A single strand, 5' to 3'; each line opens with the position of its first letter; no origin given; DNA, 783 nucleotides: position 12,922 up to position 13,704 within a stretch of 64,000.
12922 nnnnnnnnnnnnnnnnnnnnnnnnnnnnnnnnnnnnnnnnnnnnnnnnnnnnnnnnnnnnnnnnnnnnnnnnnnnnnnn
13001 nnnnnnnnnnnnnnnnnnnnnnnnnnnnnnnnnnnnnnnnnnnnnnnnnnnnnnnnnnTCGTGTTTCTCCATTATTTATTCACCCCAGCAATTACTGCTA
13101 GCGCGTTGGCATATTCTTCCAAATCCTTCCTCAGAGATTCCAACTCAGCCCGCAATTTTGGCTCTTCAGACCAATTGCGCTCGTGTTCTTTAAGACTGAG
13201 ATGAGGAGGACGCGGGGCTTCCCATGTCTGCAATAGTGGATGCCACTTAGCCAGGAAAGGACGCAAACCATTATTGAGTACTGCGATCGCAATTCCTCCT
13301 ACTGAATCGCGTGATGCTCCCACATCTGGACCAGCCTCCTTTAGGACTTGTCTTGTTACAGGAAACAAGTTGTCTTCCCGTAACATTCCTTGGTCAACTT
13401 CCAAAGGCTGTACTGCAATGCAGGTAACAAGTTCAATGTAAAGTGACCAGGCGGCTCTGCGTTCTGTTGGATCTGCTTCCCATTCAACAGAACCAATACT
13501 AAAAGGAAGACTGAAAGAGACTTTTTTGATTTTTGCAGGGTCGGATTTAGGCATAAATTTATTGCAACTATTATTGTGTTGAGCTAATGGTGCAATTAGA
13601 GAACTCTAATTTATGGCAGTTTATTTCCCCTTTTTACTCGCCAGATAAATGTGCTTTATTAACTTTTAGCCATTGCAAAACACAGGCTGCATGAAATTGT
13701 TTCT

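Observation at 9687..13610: TIR / pentapeptide / WD40 giant protein without an NTPase module, coupled to a 160-aa partner of different composition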

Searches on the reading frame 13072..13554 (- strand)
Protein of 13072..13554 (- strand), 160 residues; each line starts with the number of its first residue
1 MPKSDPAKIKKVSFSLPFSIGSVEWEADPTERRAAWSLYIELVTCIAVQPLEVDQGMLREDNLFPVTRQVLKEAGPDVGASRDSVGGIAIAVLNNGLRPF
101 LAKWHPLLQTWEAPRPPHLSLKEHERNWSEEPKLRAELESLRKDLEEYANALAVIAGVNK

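Call 3: search_protein_families(library=pfam, proteins=[window:13072-13554:-], max_evalue=0.1)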
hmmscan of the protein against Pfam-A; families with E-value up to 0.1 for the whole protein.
window:13072-13554:- (160 aa): 0 families

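Call 4: search_protein_families(library=padloc, proteins=[window:13072-13554:-], max_evalue=0.1)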
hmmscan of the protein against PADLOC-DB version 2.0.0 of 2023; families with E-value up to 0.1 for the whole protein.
window:13072-13554:- (160 aa): 0 families

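Call 5: search_protein_families(library=ncbifam, proteins=[window:13072-13554:-], max_evalue=0.1)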
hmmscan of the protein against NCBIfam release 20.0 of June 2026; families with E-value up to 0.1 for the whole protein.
window:13072-13554:- (160 aa): 0 families

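Call 8: find_homologous_proteins(query=window:13072-13554:-, max_evalue=0.001)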
Query window:13072-13554:- (160 aa): 990 proteins with E <= 0.001 among 1068 candidates; the best 120 are listed.
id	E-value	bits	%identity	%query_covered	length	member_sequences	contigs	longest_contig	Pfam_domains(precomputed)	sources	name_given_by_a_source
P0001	2.1e-101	354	100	100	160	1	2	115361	-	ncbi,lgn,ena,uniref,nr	ncbi:hypothetical protein [Nostoc sp. LPT]|uniref:hypothetical protein n=1 Tax=Nostoc sp. LPT TaxID=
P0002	7.4e-86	304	87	100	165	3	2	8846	-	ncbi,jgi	jgi:hypothetical protein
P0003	7.4e-84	297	84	100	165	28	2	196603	-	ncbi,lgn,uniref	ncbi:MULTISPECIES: hypothetical protein [unclassified Anabaena]|uniref:hypothetical protein n=1 Tax=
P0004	2.2e-83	296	85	99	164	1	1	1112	-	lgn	-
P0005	5.2e-83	295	85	100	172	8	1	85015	-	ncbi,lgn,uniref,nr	ncbi:MAG: hypothetical protein RMY64_23415 [Nostoc sp. DedQUE08]|uniref:hypothetical protein n=1 Tax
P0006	5.7e-83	294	84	100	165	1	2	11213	-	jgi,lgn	jgi:hypothetical protein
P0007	5.8e-83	294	82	100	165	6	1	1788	-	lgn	-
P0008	8.4e-83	294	84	99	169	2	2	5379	-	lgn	-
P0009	9.3e-83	294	83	100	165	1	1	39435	-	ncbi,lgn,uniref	ncbi:MAG: hypothetical protein V7L20_18445 [Nostoc sp.]|uniref:hypothetical protein n=1 Tax=Nostoc s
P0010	1.1e-82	293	85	100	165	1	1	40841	-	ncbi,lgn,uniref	ncbi:hypothetical protein [Nostoc sp.]|uniref:hypothetical protein n=1 Tax=Nostoc sp. TaxID=1180 Rep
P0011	1.7e-82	293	84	100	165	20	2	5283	-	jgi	-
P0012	2.3e-82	292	85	100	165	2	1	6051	-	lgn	-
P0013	3.8e-82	292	84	100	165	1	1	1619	-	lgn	-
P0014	1.4e-81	290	84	100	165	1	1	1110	-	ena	-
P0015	1.4e-81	290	82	99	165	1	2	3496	-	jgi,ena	jgi:hypothetical protein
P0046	4.8e-74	265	76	100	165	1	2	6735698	-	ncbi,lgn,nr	ncbi:hypothetical protein AMR41_04035 [Hapalosiphon sp. MRB220]|nr:hypothetical protein AMR41_04035 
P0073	2.9e-71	256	72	100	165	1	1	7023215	-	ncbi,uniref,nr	ncbi:hypothetical protein [Calothrix sp. PCC 7507]|uniref:hypothetical protein n=1 Tax=Calothrix sp.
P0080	1.8e-70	254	74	99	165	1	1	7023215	-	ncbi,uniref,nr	ncbi:hypothetical protein [Calothrix sp. PCC 7507]|uniref:hypothetical protein n=1 Tax=Calothrix sp.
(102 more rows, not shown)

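Call 9: find_encoding_contigs(protein=P0073, flank=8000, max_places=3)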
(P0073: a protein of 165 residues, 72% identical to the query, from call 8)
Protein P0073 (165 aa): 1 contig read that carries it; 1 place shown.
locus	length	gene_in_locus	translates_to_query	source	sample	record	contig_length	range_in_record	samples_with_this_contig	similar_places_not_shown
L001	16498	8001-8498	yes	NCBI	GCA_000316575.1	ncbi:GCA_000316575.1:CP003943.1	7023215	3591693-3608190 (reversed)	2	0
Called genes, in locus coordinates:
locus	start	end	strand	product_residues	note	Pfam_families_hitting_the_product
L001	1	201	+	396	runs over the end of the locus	PF05157:MshEN (faint)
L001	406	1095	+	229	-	PF00027:cNMP_binding, PF13545:HTH_Crp_2 (weak)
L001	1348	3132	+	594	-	PF17899:Peptidase_M61_N, PF05299:Peptidase_M61, PF13180:PDZ_2 (weak), PF17820:PDZ_6 (weak)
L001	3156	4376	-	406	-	PF04151:PPC (weak)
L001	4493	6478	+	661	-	PF00069:Pkinase, PF07714:PK_Tyr_Ser-Thr, PF23381:Beta-prop_IFT122_1st, PF23414:Beta-prop_EML_2, PF24105:Beta-prop_CAF1B_HIR1, PF24782:WD40_MABP1-WDR62_2nd, PF24807:WD40_CDC20-Fz, PF24814:WD40_Prp19, +100 more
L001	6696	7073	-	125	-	-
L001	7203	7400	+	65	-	-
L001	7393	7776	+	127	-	-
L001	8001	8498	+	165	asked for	-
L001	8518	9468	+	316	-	PF13676:TIR_2, PF05419:GUN4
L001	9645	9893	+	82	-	-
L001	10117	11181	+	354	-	PF13546:DDE_5 (weak), PF01609:DDE_Tnp_1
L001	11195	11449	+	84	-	PF01850:PIN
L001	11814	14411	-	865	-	PF00654:Voltage_CLC, PF00571:CBS, PF00582:Usp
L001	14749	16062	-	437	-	PF01523:PmbA_TldD_1st (weak), PF19289:PmbA_TldD_3rd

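Call 10: find_encoding_contigs(protein=P0080, flank=8000, max_places=3)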
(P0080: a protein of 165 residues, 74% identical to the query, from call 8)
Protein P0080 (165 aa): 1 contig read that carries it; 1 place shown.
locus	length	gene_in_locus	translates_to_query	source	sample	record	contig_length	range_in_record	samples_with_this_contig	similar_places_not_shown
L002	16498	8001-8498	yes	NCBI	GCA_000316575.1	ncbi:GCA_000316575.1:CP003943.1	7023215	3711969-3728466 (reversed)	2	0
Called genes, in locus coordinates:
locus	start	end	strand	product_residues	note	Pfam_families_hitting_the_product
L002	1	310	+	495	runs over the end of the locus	PF01425:Amidase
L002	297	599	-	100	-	PF10052:DUF2288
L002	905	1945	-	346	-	PF01594:AI-2E_transport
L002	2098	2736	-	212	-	PF01553:Acyltransferase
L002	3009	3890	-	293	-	PF00698:Acyl_transf_1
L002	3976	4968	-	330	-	PF08545:ACP_syn_III, PF08541:ACP_syn_III_C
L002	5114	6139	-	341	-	PF02504:FA_synthesis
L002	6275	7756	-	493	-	PF02789:Peptidase_M17_N, PF00883:Peptidase_M17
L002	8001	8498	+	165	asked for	-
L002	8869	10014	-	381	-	PF12787:EcsC (weak)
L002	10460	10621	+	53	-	-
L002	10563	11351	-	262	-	PF03372:Exo_endo_phos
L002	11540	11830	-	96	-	-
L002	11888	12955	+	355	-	PF13439:Glyco_transf_4, PF13579:Glyco_trans_4_4, PF00534:Glycos_transf_1, PF13692:Glyco_trans_1_4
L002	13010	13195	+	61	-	-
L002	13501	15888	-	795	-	PF01368:DHH, PF02272:DHHA1, PF17768:RecJ_OB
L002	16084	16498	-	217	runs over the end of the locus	PF13527:Acetyltransf_9 (weak), PF00583:Acetyltransf_1, PF13673:Acetyltransf_10, PF13508:Acetyltransf_7, PF08445:FR47 (weak)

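Call 11: find_encoding_contigs(protein=P0046, flank=8000, max_places=3)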
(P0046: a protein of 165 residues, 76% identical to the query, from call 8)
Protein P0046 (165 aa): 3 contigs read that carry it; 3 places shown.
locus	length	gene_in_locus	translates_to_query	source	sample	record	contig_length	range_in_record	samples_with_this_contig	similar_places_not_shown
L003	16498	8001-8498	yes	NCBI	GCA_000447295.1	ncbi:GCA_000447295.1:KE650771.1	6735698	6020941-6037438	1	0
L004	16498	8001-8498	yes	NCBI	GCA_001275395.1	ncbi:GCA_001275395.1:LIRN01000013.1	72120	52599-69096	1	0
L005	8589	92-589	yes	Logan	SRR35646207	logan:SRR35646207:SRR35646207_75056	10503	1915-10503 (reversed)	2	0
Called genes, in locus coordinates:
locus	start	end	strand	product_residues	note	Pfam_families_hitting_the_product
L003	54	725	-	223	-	PF00027:cNMP_binding, PF13545:HTH_Crp_2, PF00325:Crp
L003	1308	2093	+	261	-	PF00106:adh_short, PF13561:adh_short_C2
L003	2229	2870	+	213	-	PF00475:IGPD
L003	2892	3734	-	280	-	-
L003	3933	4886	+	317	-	PF02985:HEAT (faint), PF13646:HEAT_2 (weak)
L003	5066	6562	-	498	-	PF25917:BSH_RND (weak), PF26002:Beta-barrel_AprE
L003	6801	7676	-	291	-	PF01073:3Beta_HSD (weak), PF01370:Epimerase, PF05368:NmrA, PF13460:NAD_binding_10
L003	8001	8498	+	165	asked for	-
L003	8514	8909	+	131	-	PF01582:TIR (weak), PF13676:TIR_2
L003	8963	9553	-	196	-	PF13545:HTH_Crp_2, PF00325:Crp, PF01047:MarR (weak)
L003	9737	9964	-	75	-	PF06616:BsuBI_PstI_RE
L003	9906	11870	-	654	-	PF07669:Eco57I, PF17728:BsuBI_PstI_RE_N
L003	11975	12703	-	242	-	PF01027:Bax1-I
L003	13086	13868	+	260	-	PF04542:Sigma70_r2, PF04539:Sigma70_r3 (weak), PF08281:Sigma70_r4_2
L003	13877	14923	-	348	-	PF01207:Dus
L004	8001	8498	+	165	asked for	-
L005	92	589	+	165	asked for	-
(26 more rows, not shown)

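Call 15: find_related_loci(query=A1, collection=genome_contigs, flank=6000)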
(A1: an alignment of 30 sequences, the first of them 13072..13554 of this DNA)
Query A1 (160 aa) in genome_contigs; peptide patterns used: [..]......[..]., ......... (x = any residue, [..] = any of these).
309 stretches matched a pattern; 284 encode a relative of the query (tblastn E <= 1e-3); the best 80 are kept; 80 distinct loci.
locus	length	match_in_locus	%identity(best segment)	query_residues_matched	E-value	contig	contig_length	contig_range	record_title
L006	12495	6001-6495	87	1-160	3e-92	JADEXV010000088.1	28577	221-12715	Nostocales cyanobacterium LEGE 12452 NODE_124_length_28577_cov_5.00917, whole genome shotgun sequence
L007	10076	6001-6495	86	1-160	5e-90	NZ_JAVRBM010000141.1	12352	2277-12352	MAG: Nostoc sp. ChiQUE01b contig_141, whole genome shotgun sequence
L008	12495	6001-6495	84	1-160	2e-89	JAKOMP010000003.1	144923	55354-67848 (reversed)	MAG: Cyanocohniella sp. LLY scaffold_39, whole genome shotgun sequence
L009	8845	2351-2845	85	1-160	3e-89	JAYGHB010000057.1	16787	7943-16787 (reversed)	Halotia wernerae UHCC 0503 NODE_405_length_16787_cov_31.527253, whole genome shotgun sequence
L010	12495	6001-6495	84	1-160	5e-89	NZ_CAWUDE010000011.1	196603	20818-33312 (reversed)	Anabaena sp. CCY 9613 isolate Anabaena CCY 9613 NODE_12_length_196603_cov_221.779764, whole genome shotgun sequence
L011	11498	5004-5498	84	1-160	7e-89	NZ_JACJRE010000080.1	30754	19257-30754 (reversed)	Tolypothrix sp. FACHB-123 contig80, whole genome shotgun sequence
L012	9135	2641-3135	83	1-160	2e-88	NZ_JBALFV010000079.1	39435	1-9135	MAG: Nostoc sp. isolate S5 bin 2 NODE_67_length_39435_cov_11.024276, whole genome shotgun sequence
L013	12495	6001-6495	85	1-160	5e-88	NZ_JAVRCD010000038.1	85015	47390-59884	MAG: Nostoc sp. DedQUE08 contig_38, whole genome shotgun sequence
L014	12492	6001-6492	84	1-159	2e-88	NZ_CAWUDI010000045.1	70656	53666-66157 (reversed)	Calothrix sp. CCY 0018 isolate Calothrix CCY 0018 NODE_46_length_70656_cov_277.765811, whole genome shotgun sequence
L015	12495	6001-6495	85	1-160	8e-88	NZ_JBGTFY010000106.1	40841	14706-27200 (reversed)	MAG: Nostoc sp. isolate JTS-RE202 k141_3207090, whole genome shotgun sequence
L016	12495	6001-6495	84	1-160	1e-87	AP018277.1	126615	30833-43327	Calothrix sp. NIES-4101 plasmid plasmid4 DNA, complete genome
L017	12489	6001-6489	85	1-158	6e-88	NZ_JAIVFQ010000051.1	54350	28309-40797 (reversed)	Nostoc favosum CHAB5714 strain CHAB 5714 NODE_51_length_54350_cov_72.672279, whole genome shotgun sequence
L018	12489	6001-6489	85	1-158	1e-87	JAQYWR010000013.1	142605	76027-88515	MAG: Nostoc sp. S4 S4_NODE_25_length_142605_cov_14.4665, whole genome shotgun sequence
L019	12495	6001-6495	84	1-160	3e-87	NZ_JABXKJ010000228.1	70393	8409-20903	MAG: Nostoc sp. NMS7 NODE_583_length_70393_cov_29.0765, whole genome shotgun sequence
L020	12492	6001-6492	84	1-159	6e-87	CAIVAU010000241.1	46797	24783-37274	MAG: uncultured cyanobacterium isolate B12_bin-0982 genome assembly, contig: bin-0982:241/268, whole genome shotgun sequ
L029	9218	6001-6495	80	1-160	1e-84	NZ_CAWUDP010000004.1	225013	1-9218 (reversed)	Scytonema sp. PCC 10023 isolate Scytonema sp. PCC 10023 NODE_4_length_225013_cov_93.743383, whole genome shotgun sequenc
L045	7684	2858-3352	75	1-160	5e-78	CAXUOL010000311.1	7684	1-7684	MAG TPA_asm: uncultured Nostoc sp. isolate public_SRR14722285_metawrap_bin.1 genome assembly, contig: public_SRR14722285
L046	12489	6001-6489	75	3-160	1e-77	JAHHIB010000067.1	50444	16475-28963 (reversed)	MAG: Scytonema hyalinum WJT4-NPBG1 scaffold_222_c1, whole genome shotgun sequence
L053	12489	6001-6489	74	3-160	7e-76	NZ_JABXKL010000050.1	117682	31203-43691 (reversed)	MAG: Nostoc sp. NMS9 NODE_76_length_117682_cov_161.638, whole genome shotgun sequence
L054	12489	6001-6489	73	3-160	1e-75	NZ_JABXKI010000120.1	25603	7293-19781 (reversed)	MAG: Nostoc sp. NMS4 NODE_1876_length_25603_cov_16.2926, whole genome shotgun sequence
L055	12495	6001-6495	73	1-160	3e-75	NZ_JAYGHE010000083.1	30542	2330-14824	Nostoc sp. UHCC 0252 00083__length=30542, whole genome shotgun sequence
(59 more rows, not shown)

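Call 20: search_protein_representatives(alignment_id=A1)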
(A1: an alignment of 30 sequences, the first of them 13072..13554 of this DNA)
Query: 30 sequences, 165 profile positions. Proteins with E-value up to 0.001 (for the whole library): 1691; up to 1e-10: 891; up to 1e-30: 188. The best 150 are listed.
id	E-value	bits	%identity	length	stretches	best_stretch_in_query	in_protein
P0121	2.4e-80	284.5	-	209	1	4-165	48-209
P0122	4.0e-74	264.3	-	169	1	1-164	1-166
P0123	6.3e-74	263.6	-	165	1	3-162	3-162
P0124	3.4e-71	254.8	-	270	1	3-164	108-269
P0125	8.9e-66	237.1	-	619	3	26-163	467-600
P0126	5.1e-64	231.4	-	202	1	6-163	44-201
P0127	2.6e-62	225.8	-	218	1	1-132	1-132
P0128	1.3e-60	220.4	-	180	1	5-164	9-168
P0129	1.0e-59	217.4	-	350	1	3-161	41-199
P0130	1.5e-59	216.8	-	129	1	1-122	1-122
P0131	5.7e-57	208.5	-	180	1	5-164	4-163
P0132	6.4e-57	208.3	-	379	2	26-162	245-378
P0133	7.3e-57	208.2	-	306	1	3-163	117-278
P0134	4.8e-56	205.5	-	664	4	33-164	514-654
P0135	4.4e-55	202.4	-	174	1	47-164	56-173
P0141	1.0e-51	191.4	-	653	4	24-159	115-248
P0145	2.7e-50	186.8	-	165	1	6-161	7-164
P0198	5.2e-39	150.1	-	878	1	23-163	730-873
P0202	9.6e-39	149.2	-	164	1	10-161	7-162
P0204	2.8e-38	147.7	-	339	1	12-164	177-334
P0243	1.1e-34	136.0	-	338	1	11-163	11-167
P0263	4.2e-33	130.9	-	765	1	11-163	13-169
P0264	5.3e-33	130.5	-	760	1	11-163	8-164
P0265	6.0e-33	130.4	-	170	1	12-163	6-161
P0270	9.7e-33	129.7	-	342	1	27-163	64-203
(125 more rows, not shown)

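Call 21: search_protein_families(library=pfam, proteins=[P0198, P0263, P0264, P0125, P0134, P0141, P0129, P0243, P0204, P0270], max_evalue=0.01)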
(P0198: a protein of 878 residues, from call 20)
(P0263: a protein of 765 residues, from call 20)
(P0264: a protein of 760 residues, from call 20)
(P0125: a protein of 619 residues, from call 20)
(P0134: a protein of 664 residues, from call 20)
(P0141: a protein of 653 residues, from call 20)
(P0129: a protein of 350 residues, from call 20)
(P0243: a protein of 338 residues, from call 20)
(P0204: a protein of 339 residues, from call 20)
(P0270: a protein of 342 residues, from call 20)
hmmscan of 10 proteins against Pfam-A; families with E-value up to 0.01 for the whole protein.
P0198 (878 aa): 6 families
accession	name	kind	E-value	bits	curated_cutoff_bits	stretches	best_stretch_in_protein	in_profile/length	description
PF03704.23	BTAD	-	4.1e-27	95.8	22.1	1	64-209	1-146/146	Bacterial transcriptional activator domain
PF14559.12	TPR_19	-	6.9e-06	26.7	25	1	136-187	2-53/68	Tetratricopeptide repeat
PF13401.12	AAA_22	-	0.0012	19.6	27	1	274-364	5-97/130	AAA domain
PF20703.3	nSTAND1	-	0.0015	18.6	27.1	1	254-291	13-50/379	Novel STAND NTPase 1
PF13432.12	TPR_16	-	0.0043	17.9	32.7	1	134-186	6-58/65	Tetratricopeptide repeat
PF00486.34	Trans_reg_C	-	0.0059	17.1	26.2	0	2-52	19-72/77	Transcriptional regulatory protein, C terminal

P0263 (765 aa): 1 family
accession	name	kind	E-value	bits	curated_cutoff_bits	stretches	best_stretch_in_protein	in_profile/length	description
PF00149.33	Metallophos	-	1.9e-05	25.6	21.5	1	294-471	29-190/191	Calcineurin-like phosphoesterase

P0264 (760 aa): 1 family
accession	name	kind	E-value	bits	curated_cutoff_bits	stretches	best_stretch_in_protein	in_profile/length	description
PF00149.33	Metallophos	-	0.0011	19.9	21.5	1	317-395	29-100/191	Calcineurin-like phosphoesterase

P0125 (619 aa): 1 family
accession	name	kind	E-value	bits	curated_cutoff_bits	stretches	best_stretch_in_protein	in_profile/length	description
PF10691.14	DUF2497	-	0.0012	19.6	27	0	161-193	25-53/75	Protein of unknown function (DUF2497)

P0134 (664 aa): 0 families

P0141 (653 aa): 0 families

P0129 (350 aa): 3 families
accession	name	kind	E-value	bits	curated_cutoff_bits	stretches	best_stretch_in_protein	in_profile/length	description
PF13676.11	TIR_2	-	1.2e-13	52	28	1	224-317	1-93/122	TIR domain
PF08937.16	ThsB_TIR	-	6.2e-07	30.2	21.2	1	225-299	1-83/100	Thoeris protein ThsB, TIR-like domain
PF01582.25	TIR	-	6e-06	26.6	21.3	1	222-317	2-98/179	TIR domain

P0243 (338 aa): 0 families

P0204 (339 aa): 2 families
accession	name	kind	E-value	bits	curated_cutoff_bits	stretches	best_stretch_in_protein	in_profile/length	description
PF13676.11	TIR_2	-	3.7e-26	92.4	28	1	4-123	1-121/122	TIR domain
PF08937.16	ThsB_TIR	-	0.0058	17.4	21.2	0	46-86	51-86/100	Thoeris protein ThsB, TIR-like domain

P0270 (342 aa): 8 families
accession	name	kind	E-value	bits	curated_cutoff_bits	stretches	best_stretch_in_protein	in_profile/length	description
PF13560.12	HTH_31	-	3.5e-14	53.3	27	1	236-291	2-57/64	Helix-turn-helix domain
PF01381.28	HTH_3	-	4.7e-11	43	23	1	240-291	1-51/55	Helix-turn-helix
PF12844.13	HTH_19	-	9.9e-07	29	30.2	1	237-291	1-54/64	Helix-turn-helix domain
PF04545.22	Sigma70_r4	-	0.00017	21.5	24.1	1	243-271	15-43/50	Sigma-70, region 4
PF13404.12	HTH_AsnC-type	-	0.0009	19.4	27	1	239-267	8-36/42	AsnC-type helix-turn-helix domain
PF13412.12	HTH_24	-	0.0017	18.3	21.9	1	239-267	8-36/48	Winged helix-turn-helix DNA-binding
PF13443.12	HTH_26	-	0.0024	18.5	22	0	240-289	2-51/63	Cro/C1-type HTH DNA-binding domain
PF13413.12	HTH_25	-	0.0083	16.4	24.6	1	239-292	1-59/62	Helix-turn-helix domain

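Call 23: search_protein_families(library=pfam, proteins=[window:13075-13554:-, P0145, P0265, P0202], max_evalue=10)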
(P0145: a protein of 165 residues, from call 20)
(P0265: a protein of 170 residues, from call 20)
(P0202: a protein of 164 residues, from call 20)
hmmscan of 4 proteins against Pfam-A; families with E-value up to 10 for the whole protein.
seq(160 aa): 1 family
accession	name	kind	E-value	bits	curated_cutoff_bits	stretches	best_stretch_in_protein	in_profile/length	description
PF04905.18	NCD2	-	0.26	11.8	25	1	56-75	97-116/125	NAB conserved region 2 (NCD2)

P0145 (165 aa): 0 families

P0265 (170 aa): 0 families

P0202 (164 aa): 1 family
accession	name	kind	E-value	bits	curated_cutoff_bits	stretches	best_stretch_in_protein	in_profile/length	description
PF01051.27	Rep3_N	-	0.086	13.7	22.4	1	49-119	57-127/141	Initiator Replication protein, WH1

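Call 24: search_protein_families(library=phrogs, proteins=[window:13072-13554:-, P0145, P0265, P0202], max_evalue=1)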
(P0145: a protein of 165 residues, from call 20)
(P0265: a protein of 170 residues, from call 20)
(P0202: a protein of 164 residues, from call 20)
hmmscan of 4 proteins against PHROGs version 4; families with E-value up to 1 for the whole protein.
window:13072-13554:- (160 aa): 0 families

P0145 (165 aa): 0 families

P0265 (170 aa): 1 family
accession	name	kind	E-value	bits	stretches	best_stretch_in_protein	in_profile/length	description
phrog_5774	-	connector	0.13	12.9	1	122-150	90-118/177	head-tail joining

P0202 (164 aa): 3 families
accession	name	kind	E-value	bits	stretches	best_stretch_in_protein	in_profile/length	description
phrog_449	-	connector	0.032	13.7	1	78-135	50-105/520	head-tail adaptor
phrog_35466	-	unknown function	0.16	12.6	1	115-144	169-198/252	-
phrog_1260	-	tail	0.18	12.1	1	15-67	103-153/320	minor tail protein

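Call 36: search_solved_structures(query=A3, max_evalue=10, show_alignments=2)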
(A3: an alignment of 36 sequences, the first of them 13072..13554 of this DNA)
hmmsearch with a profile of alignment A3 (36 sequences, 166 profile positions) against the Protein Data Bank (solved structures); distinct sequences matched with E-value up to 10: 6.
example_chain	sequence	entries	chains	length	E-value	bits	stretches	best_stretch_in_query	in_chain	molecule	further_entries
8a3k_UNK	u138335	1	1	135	0.031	17.1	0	133-159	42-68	sc-apCC-4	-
8g87_X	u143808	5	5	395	0.81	12.5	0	126-156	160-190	POU domain, class 5, transcription factor 1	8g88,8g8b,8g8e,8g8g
8ots_K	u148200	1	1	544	1.7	11.5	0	126-156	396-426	Green fluorescent protein,POU domain, class 5, transcription factor 1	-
6yov_K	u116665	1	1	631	2.4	11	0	126-156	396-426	Green fluorescent protein,POU domain, class 5, transcription factor 1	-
6t90_K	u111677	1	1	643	2.5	10.9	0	126-156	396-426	Green fluorescent protein,POU domain, class 5, transcription factor 1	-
9rl4_V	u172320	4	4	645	2.5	10.9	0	126-156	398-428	Green fluorescent protein,POU domain, class 5, transcription factor 1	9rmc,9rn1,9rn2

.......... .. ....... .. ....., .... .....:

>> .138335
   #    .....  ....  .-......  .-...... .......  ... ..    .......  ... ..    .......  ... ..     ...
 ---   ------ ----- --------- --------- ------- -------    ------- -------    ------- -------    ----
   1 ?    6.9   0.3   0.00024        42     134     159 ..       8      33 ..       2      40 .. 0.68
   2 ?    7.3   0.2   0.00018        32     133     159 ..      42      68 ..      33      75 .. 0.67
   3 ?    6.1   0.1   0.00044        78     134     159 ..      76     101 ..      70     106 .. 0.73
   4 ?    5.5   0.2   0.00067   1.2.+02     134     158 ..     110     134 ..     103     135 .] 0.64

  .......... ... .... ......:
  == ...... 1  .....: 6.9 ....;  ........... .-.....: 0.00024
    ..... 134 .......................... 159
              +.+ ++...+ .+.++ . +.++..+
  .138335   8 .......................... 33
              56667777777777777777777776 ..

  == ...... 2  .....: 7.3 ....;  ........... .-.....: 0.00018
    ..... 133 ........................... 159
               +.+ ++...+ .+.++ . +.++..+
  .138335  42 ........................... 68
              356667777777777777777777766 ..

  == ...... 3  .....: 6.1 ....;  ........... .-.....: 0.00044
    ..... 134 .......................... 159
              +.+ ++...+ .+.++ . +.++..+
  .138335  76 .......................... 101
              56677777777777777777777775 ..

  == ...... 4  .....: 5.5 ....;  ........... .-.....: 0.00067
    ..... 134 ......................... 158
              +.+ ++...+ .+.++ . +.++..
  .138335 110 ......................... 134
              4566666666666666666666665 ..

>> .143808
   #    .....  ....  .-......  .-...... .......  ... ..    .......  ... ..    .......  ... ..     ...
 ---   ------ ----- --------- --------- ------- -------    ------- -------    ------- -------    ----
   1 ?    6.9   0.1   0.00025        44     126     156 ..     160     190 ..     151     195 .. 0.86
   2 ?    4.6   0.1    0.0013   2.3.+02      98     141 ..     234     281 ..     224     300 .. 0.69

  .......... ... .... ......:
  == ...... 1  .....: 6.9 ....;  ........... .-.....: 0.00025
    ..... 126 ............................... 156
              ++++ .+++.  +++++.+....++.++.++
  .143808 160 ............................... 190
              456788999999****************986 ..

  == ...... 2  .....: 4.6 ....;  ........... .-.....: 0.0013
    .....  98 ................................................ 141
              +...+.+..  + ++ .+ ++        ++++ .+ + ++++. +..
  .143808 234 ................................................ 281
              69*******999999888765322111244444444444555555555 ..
